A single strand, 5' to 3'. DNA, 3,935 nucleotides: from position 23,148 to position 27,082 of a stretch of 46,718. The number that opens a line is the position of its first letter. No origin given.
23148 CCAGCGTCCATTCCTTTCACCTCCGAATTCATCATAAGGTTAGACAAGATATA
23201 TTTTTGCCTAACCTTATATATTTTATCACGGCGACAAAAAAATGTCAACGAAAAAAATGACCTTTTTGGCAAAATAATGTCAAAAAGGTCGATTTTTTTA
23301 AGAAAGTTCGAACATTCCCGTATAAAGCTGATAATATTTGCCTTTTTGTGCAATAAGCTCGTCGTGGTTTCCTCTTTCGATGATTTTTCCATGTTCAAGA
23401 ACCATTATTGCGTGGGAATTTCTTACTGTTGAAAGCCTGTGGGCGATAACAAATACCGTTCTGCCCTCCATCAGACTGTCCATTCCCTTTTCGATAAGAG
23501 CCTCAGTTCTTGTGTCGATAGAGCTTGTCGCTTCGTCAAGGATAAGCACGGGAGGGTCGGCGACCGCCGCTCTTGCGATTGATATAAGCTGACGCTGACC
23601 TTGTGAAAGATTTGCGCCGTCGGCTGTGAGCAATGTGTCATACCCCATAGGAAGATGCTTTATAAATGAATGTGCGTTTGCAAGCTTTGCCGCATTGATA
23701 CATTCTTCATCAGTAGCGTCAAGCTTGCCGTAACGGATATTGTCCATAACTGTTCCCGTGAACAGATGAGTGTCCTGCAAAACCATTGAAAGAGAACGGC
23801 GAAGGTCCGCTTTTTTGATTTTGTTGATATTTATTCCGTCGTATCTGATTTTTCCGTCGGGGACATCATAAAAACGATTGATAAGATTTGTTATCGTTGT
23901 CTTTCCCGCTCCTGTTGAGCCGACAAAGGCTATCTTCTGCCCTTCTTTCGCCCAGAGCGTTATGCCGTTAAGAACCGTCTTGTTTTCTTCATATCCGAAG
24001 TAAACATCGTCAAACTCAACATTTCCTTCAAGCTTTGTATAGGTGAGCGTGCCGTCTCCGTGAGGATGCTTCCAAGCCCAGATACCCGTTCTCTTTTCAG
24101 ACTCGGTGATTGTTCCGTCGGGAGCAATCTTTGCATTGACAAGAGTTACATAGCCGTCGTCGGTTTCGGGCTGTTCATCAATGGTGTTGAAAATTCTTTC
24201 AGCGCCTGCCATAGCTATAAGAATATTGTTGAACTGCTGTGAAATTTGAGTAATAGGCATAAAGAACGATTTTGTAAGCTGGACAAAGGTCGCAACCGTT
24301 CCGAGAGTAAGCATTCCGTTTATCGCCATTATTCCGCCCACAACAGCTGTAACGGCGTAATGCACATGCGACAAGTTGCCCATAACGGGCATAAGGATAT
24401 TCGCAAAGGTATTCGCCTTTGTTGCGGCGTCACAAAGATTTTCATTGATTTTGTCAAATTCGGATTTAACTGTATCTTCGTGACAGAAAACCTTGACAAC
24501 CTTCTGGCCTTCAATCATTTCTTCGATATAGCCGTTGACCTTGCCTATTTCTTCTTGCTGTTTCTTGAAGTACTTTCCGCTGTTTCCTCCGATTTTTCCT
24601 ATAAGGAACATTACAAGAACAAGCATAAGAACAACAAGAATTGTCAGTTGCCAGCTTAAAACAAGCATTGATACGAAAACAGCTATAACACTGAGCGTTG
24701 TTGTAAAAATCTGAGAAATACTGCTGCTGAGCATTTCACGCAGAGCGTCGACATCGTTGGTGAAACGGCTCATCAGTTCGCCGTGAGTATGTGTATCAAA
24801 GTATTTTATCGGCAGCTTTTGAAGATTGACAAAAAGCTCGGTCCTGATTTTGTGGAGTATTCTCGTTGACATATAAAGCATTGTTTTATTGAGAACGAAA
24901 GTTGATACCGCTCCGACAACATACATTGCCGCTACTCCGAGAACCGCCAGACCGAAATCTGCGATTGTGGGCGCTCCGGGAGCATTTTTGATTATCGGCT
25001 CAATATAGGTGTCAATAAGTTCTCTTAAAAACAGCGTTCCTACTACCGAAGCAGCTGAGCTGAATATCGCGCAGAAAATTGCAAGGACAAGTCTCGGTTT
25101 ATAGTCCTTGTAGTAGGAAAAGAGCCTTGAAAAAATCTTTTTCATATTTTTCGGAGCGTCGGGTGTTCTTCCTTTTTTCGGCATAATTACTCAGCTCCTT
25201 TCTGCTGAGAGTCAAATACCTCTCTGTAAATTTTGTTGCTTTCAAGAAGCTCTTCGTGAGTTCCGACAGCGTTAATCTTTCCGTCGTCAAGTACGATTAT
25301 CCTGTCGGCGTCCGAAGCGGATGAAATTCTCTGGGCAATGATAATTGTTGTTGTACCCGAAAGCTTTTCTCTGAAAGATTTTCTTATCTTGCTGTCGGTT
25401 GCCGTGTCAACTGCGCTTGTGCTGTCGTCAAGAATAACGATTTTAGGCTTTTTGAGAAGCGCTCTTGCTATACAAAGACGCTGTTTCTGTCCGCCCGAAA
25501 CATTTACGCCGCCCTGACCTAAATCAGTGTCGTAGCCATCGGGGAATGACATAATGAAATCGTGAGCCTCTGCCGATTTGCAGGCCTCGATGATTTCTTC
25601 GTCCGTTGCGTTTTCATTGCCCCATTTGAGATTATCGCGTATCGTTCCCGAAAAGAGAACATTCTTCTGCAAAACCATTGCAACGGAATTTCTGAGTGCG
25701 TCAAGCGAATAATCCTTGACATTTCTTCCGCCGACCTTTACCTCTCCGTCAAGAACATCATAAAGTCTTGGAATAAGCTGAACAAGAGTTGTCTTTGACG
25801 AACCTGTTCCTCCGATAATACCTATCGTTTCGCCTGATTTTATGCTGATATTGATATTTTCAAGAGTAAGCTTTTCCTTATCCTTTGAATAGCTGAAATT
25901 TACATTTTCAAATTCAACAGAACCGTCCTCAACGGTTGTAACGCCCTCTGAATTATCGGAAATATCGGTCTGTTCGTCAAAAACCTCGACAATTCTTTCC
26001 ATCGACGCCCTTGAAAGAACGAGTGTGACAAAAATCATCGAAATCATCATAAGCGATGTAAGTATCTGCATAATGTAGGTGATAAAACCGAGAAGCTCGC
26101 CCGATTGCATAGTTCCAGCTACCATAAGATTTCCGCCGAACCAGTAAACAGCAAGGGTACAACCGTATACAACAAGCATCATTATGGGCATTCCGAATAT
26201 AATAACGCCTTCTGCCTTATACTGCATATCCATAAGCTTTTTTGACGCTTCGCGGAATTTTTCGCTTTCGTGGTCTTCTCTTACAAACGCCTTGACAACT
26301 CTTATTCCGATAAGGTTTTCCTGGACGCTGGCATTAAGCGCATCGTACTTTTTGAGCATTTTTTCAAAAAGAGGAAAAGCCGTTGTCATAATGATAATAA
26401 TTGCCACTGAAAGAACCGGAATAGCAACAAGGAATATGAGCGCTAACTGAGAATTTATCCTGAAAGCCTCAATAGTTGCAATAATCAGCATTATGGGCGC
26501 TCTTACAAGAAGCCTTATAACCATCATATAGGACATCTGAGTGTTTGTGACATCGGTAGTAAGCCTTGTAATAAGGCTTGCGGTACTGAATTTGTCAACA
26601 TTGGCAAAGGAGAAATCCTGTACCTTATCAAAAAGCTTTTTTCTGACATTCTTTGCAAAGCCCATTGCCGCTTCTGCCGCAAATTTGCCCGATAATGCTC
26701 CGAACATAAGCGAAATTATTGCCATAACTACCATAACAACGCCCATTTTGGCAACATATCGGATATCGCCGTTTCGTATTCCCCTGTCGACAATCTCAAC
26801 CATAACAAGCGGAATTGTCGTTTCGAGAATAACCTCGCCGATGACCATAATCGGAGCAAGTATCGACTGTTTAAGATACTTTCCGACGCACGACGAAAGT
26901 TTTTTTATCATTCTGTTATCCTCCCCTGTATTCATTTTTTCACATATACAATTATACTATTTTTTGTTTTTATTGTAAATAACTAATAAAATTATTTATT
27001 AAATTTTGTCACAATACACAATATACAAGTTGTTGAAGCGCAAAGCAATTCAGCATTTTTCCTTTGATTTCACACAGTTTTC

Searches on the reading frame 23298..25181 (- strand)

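Call 69: search_protein_families(library=pfam, proteins=[window:23298-25181:-], max_evalue=0.00001)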
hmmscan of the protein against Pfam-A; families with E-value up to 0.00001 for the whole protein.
window:23298-25181:- (627 aa): 2 families
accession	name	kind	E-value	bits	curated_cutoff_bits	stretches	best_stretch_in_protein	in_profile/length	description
PF00664.28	ABC_membrane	-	3.2e-54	184.9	28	1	31-309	1-273/274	ABC transporter transmembrane region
PF00005.33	ABC_tran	-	8.3e-29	101.4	25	1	404-553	1-137/137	ABC transporter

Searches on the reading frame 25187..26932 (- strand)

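Call 69: search_protein_families(library=pfam, proteins=[window:25187-26932:-], max_evalue=0.00001)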
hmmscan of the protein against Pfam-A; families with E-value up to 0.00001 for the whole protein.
window:25187-26932:- (581 aa): 2 families
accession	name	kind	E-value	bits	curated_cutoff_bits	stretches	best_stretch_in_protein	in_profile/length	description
PF00664.28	ABC_membrane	-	3.1e-39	135.7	28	1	25-293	3-273/274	ABC transporter transmembrane region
PF00005.33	ABC_tran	-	1.7e-27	97.1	25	1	357-506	1-137/137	ABC transporter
